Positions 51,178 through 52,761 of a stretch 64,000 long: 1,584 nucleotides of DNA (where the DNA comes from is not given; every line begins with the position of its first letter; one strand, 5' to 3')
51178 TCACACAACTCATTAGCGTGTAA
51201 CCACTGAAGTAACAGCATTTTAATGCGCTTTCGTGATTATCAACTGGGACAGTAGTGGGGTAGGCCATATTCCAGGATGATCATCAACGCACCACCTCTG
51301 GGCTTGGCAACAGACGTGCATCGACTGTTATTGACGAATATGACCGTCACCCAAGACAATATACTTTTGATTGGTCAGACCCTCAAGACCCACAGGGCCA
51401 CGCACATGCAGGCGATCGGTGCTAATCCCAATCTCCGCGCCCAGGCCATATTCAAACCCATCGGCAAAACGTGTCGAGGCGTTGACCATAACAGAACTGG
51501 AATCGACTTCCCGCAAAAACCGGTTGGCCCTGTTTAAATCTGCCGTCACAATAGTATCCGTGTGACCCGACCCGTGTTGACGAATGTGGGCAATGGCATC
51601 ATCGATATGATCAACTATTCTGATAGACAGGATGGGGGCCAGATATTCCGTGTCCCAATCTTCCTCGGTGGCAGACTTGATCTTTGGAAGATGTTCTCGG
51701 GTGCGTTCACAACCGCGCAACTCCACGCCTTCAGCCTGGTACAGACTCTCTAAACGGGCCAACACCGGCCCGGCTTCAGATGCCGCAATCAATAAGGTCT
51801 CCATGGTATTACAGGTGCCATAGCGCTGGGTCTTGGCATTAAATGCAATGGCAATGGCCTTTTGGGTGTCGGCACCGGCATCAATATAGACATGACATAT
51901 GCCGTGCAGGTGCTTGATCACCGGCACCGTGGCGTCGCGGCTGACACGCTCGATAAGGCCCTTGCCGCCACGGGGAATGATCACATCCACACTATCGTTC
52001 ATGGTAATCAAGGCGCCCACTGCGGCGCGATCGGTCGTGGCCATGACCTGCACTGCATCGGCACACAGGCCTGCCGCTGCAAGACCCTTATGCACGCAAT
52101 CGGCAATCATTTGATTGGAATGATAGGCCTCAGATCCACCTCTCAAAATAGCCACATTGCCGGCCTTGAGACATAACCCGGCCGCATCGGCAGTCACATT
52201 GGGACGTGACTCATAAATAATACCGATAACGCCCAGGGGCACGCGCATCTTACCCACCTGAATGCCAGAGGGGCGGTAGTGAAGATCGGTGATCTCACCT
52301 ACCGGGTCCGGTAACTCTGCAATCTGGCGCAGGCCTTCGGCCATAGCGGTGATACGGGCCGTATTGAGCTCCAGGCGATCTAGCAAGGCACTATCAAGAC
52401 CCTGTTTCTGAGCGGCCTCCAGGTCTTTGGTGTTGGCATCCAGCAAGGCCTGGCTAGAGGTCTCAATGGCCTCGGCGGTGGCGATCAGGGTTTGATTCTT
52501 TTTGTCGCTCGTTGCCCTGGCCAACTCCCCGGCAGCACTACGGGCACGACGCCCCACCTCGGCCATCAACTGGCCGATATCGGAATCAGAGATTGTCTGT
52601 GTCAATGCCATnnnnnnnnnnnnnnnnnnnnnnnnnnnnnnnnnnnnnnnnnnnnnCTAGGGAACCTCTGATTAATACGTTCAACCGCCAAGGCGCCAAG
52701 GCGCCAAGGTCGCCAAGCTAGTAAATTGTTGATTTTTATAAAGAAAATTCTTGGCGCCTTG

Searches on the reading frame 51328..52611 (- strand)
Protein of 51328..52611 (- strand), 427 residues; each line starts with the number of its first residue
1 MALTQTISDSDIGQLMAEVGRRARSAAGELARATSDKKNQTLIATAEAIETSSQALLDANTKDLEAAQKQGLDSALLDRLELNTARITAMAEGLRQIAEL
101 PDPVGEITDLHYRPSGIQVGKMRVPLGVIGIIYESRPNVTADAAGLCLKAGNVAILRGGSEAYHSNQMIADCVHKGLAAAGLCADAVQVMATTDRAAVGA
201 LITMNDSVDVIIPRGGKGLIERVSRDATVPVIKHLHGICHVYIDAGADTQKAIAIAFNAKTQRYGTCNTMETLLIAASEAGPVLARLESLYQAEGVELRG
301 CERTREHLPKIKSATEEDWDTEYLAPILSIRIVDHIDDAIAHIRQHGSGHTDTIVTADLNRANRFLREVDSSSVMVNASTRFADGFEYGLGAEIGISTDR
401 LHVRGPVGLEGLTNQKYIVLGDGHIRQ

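Call 51: find_homologous_proteins(query=window:51328-52611:-, max_evalue=1e-100)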
Query window:51328-52611:- (427 aa): 8000 proteins with E <= 1e-100 among 8000 candidates; the best 120 are listed.
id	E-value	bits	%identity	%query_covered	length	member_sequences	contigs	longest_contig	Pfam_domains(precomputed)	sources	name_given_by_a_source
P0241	3.2e-274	927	100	100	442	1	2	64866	PF00171.28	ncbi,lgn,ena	-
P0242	5.8e-265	896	100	96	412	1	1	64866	PF00171.28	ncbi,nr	ncbi:MAG TPA: glutamate-5-semialdehyde dehydrogenase [Acidiferrobacteraceae bacterium]|nr:glutamate-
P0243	3.5e-255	864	93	100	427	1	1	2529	PF00171.28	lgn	-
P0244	3.8e-252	854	92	100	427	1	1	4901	PF00171.28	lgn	-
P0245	4.5e-247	838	93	96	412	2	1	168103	PF00171.28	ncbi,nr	ncbi:MAG: glutamate-5-semialdehyde dehydrogenase [Gammaproteobacteria bacterium]|nr:glutamate-5-semi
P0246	2.1e-200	684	74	99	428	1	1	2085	PF00171.28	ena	-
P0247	5.5e-199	679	74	99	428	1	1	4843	PF00171.28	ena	-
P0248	8.1e-199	679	74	99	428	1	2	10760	PF00171.28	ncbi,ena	-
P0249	1.0e-198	678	74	98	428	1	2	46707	PF00171.28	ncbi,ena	-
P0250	2.9e-198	677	74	99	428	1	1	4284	PF00171.28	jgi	jgi:glutamate-5-semialdehyde dehydrogenase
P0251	4.3e-198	676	75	99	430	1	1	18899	PF00171.28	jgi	-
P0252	9.1e-198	675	74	99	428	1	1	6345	PF00171.28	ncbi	-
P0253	1.0e-197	675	73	99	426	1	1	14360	PF00171.28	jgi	jgi:glutamate-5-semialdehyde dehydrogenase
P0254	1.2e-197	675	73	99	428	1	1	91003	PF00171.28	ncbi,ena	-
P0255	1.3e-197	675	73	99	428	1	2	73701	PF00171.28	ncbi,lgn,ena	-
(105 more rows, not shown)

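Call 52: find_encoding_contigs(protein=P0245, flank=2500, max_places=2)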
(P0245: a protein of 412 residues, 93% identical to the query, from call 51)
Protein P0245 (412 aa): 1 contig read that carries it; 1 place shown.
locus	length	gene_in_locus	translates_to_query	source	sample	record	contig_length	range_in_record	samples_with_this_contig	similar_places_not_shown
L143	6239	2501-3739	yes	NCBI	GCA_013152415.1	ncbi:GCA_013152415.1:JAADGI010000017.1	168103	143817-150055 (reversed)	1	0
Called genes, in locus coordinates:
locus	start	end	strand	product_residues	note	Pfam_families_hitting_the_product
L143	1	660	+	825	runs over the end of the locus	PF00133:tRNA-synt_1, PF09334:tRNA-synt_1g, PF13603:tRNA-synt_1_2, PF00133:tRNA-synt_1, PF09334:tRNA-synt_1g (weak), PF08264:Anticodon_1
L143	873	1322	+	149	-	PF04390:LptE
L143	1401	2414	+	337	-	PF06144:DNA_pol3_delta, PF14840:DNA_pol3_delt_C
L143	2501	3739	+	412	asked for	PF00171:Aldedh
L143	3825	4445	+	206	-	PF01467:CTP_transf_like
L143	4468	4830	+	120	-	PF02410:RsfS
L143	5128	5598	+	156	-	PF02590:SPOUT_MTase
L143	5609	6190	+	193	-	PF02545:Maf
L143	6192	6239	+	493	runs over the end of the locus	PF10150:RNase_E_G, PF20833:RNase_E_G_Thio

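Call 53: find_encoding_contigs(protein=P0244, flank=2500, max_places=2)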
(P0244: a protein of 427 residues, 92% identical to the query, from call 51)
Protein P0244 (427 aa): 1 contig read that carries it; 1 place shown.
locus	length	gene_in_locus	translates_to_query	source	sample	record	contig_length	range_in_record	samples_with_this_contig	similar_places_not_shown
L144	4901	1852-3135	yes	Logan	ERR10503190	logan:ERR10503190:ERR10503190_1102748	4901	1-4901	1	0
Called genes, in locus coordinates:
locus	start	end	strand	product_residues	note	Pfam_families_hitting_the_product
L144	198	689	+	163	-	PF04390:LptE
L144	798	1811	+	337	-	PF06144:DNA_pol3_delta, PF14840:DNA_pol3_delt_C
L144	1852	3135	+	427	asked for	PF00171:Aldedh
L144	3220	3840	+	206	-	PF01467:CTP_transf_like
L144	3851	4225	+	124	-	PF02410:RsfS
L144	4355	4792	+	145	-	PF02590:SPOUT_MTase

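Call 54: find_encoding_contigs(protein=P0241, flank=2500, max_places=4)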
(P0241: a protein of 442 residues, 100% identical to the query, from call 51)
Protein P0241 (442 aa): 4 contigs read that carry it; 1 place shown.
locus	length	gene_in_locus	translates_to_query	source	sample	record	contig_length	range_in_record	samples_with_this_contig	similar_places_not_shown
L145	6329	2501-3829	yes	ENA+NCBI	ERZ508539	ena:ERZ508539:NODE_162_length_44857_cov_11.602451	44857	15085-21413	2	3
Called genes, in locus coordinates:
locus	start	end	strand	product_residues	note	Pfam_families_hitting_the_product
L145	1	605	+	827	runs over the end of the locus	PF00133:tRNA-synt_1, PF01406:tRNA-synt_1e (faint), PF09334:tRNA-synt_1g, PF13603:tRNA-synt_1_2, PF00133:tRNA-synt_1, PF09334:tRNA-synt_1g (weak), PF08264:Anticodon_1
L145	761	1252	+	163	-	PF04390:LptE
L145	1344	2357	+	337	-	PF06144:DNA_pol3_delta, PF21694:DNA_pol3_delta_C (weak), PF14840:DNA_pol3_delt_C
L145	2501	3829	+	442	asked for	PF00171:Aldedh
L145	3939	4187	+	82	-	-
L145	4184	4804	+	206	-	PF01467:CTP_transf_like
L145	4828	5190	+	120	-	PF02410:RsfS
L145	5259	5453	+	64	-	-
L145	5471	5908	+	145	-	PF02590:SPOUT_MTase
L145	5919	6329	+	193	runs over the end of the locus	PF02545:Maf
